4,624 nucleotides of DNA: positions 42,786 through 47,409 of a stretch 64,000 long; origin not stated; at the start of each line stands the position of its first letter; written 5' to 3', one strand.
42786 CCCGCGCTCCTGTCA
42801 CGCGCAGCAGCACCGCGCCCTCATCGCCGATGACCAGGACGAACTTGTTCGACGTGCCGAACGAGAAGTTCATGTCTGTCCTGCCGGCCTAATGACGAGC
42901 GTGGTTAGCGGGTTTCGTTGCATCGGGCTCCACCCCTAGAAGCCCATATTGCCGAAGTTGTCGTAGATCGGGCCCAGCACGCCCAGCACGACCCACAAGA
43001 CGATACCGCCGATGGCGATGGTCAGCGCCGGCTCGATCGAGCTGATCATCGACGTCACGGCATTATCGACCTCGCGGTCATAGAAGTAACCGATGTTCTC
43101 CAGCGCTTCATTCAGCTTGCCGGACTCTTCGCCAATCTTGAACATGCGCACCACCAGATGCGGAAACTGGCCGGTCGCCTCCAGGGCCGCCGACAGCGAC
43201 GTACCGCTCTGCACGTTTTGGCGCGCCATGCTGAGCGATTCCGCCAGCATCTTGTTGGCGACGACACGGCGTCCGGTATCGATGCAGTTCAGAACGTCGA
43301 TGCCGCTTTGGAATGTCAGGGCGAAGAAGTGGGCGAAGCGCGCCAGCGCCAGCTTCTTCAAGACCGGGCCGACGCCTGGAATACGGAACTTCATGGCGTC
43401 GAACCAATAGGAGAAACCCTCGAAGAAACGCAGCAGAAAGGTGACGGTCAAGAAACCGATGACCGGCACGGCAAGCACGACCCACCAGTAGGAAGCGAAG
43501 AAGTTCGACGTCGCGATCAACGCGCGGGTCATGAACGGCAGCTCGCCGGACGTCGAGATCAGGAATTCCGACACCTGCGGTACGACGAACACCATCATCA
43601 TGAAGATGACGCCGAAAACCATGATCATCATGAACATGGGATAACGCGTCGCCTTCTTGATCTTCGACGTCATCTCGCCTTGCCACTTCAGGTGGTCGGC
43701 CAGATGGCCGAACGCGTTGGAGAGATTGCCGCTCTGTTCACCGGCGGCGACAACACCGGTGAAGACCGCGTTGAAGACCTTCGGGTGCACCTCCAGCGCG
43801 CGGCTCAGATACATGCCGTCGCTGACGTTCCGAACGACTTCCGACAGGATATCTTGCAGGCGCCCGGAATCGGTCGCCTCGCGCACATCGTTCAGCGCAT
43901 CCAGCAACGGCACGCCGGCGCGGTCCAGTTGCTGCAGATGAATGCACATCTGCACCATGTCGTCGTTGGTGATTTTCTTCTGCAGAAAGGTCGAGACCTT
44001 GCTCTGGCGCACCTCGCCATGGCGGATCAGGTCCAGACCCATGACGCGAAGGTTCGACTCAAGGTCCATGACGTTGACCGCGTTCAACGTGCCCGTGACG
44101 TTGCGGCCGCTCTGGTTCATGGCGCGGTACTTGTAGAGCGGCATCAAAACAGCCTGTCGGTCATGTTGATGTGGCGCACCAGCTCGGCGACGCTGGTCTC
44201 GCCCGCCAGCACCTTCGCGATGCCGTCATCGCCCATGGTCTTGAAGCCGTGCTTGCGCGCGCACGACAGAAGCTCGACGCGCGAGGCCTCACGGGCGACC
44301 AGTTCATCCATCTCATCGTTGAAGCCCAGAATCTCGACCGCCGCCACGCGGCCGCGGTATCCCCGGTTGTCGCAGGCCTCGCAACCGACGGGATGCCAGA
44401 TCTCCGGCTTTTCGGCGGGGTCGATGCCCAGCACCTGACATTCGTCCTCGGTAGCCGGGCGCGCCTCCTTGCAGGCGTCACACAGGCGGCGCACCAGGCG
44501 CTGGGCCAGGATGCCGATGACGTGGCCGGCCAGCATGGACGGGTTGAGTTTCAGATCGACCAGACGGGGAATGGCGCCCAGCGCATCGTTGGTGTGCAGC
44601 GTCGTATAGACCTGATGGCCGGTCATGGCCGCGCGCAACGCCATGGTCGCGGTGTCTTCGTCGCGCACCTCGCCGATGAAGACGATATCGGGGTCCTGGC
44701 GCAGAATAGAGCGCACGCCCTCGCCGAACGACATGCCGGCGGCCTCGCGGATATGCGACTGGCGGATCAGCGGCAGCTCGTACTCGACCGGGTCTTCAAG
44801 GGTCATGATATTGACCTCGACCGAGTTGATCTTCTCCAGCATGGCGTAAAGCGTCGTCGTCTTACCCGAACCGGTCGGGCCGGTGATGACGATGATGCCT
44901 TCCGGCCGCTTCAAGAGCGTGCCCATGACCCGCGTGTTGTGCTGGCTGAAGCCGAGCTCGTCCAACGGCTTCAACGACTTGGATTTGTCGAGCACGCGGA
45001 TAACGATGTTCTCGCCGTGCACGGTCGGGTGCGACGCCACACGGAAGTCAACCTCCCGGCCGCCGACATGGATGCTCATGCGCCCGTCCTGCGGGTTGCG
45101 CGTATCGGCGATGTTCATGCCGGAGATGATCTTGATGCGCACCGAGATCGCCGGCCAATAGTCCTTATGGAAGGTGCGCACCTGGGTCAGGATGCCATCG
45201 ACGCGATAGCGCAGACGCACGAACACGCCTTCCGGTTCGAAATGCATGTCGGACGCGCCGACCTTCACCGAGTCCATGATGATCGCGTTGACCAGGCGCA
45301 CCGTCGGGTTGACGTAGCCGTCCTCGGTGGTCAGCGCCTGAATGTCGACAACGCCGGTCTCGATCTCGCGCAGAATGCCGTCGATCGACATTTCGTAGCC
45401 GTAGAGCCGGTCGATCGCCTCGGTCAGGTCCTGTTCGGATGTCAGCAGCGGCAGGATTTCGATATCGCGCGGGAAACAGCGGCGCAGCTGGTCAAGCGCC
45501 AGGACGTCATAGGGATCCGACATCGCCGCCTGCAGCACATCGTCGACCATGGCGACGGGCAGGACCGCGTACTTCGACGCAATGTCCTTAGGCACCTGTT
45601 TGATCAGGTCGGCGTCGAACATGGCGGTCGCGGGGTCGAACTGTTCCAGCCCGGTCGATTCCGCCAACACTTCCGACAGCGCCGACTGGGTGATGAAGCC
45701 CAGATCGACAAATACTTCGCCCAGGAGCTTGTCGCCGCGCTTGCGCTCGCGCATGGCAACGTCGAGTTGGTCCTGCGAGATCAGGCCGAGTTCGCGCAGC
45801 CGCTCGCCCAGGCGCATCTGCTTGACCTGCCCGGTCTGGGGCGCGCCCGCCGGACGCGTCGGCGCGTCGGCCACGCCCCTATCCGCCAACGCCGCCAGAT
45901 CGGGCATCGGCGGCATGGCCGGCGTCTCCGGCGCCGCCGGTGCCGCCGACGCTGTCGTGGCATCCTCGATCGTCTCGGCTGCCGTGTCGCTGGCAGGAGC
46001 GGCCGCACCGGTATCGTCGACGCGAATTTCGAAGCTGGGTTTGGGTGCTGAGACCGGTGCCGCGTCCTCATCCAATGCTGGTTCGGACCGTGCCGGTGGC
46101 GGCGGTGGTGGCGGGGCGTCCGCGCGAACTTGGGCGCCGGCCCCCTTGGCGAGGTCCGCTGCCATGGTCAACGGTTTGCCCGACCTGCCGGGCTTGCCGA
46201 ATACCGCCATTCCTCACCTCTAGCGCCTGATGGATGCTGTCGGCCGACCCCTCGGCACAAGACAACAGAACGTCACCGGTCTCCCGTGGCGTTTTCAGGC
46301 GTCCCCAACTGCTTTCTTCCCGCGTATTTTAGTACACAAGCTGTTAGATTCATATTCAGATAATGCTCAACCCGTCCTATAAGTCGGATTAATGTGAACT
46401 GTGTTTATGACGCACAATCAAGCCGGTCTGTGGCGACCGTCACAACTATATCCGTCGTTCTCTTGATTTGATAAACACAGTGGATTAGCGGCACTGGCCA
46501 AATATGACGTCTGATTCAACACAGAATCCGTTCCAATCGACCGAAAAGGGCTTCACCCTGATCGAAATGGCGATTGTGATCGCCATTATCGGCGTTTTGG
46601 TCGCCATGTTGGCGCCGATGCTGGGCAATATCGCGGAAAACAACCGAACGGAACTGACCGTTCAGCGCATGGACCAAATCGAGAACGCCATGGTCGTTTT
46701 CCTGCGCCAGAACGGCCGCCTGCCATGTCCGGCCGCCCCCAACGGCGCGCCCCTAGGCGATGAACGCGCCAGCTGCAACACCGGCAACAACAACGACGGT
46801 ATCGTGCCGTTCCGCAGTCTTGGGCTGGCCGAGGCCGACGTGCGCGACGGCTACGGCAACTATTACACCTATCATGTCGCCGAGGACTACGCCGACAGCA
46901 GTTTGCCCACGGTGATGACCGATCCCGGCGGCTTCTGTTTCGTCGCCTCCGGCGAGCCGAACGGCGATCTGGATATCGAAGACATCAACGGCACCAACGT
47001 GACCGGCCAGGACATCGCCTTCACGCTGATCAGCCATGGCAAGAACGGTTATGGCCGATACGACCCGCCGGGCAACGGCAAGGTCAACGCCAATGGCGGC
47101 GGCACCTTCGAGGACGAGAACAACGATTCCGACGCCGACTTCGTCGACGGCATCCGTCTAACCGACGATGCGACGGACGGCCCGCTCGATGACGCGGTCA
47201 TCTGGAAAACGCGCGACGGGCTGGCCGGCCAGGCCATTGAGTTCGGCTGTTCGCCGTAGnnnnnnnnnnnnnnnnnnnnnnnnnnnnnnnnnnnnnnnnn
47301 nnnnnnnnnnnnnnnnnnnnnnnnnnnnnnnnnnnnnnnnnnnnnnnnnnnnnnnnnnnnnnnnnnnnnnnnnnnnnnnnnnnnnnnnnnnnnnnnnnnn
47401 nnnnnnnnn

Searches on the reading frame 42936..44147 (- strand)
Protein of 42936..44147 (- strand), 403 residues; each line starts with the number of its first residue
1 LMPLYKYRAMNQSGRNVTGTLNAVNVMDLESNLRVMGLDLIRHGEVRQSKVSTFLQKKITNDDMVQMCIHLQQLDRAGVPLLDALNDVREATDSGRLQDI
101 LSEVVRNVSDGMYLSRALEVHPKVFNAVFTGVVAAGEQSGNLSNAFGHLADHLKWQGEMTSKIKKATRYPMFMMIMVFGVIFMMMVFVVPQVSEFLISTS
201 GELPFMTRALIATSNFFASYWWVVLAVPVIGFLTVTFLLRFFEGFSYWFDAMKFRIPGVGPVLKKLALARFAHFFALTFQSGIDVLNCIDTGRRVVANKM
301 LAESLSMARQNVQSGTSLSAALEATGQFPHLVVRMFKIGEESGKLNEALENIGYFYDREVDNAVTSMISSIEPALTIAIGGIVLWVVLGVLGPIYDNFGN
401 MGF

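Call 44: search_protein_families(library=pfam, proteins=[window:42936-44147:-], max_evalue=0.05)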
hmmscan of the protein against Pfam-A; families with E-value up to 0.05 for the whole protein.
window:42936-44147:- (403 aa): 1 family
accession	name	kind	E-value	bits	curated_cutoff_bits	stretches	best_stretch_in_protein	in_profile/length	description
PF00482.28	T2SSF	-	8.2e-52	174.9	25.2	2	76-190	10-125/125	Type II secretion system (T2SS), protein F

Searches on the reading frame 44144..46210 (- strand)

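Call 44: search_protein_families(library=pfam, proteins=[window:44144-46210:-], max_evalue=0.05)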
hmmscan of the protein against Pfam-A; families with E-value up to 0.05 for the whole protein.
window:44144-46210:- (688 aa): 18 families
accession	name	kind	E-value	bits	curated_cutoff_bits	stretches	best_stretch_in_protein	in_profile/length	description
PF00437.27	T2SSE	-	9e-119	396.8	24.9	1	301-679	6-370/370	Type II/IV secretion system protein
PF05157.20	MshEN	-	5.8e-19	68.3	23.1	1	187-275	2-89/90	MshEN domain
PF13401.12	AAA_22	-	7.2e-05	23.5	27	1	436-472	4-42/130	AAA domain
PF13173.12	AAA_14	-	0.00029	21.3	27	1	438-530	3-86/129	AAA domain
PF13476.12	AAA_23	-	0.0015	19.6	27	1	437-457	19-39/201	AAA domain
PF20720.3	nSTAND3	-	0.0042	17.2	27.2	1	437-476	17-56/155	Novel STAND NTPase 3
PF25199.1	nSTAND_NTPase5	-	0.0048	17.2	34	1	435-462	39-66/145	Novel STAND NTPase 5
PF02492.25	cobW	-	0.0048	16.9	20.7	1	439-467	2-31/180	CobW/HypB/UreG, nucleotide-binding domain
PF13604.12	AAA_30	-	0.005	17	27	1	427-463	8-44/191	AAA domain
PF00005.33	ABC_tran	-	0.0063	17.5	25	1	437-482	11-52/137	ABC transporter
PF13555.12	AAA_29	-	0.0086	16.3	27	1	436-457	21-42/61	P-loop containing region of AAA domain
PF13191.12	AAA_16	-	0.011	16.7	32.6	1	435-463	23-50/167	AAA ATPase domain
PF01637.24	ATPase_2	-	0.021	15.1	33.2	0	434-464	17-47/225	ATPase domain predominantly from Archaea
PF00004.35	AAA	-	0.022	15.7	21.2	0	441-515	2-66/131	ATPase family associated with various cellular activities (AAA)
PF13245.12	AAA_19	-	0.026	15.2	25.1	0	436-465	10-39/134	AAA domain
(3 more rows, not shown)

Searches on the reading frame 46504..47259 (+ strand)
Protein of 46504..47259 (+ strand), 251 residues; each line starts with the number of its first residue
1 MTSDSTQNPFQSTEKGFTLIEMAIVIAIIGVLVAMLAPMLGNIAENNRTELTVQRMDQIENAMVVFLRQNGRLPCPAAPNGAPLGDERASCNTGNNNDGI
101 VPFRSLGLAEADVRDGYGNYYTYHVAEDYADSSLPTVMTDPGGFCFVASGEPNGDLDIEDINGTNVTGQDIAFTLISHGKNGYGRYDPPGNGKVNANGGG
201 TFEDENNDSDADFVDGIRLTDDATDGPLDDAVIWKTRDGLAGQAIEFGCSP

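Call 44: search_protein_families(library=pfam, proteins=[window:46504-47259:+], max_evalue=0.05)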
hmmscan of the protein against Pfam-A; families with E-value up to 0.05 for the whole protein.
window:46504-47259:+ (251 aa): 1 family
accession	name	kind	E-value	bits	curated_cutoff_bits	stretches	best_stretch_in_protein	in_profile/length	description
PF07963.17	N_methyl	-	3.1e-07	30.1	21.2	1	13-36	3-26/27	Prokaryotic N-terminal methylation motif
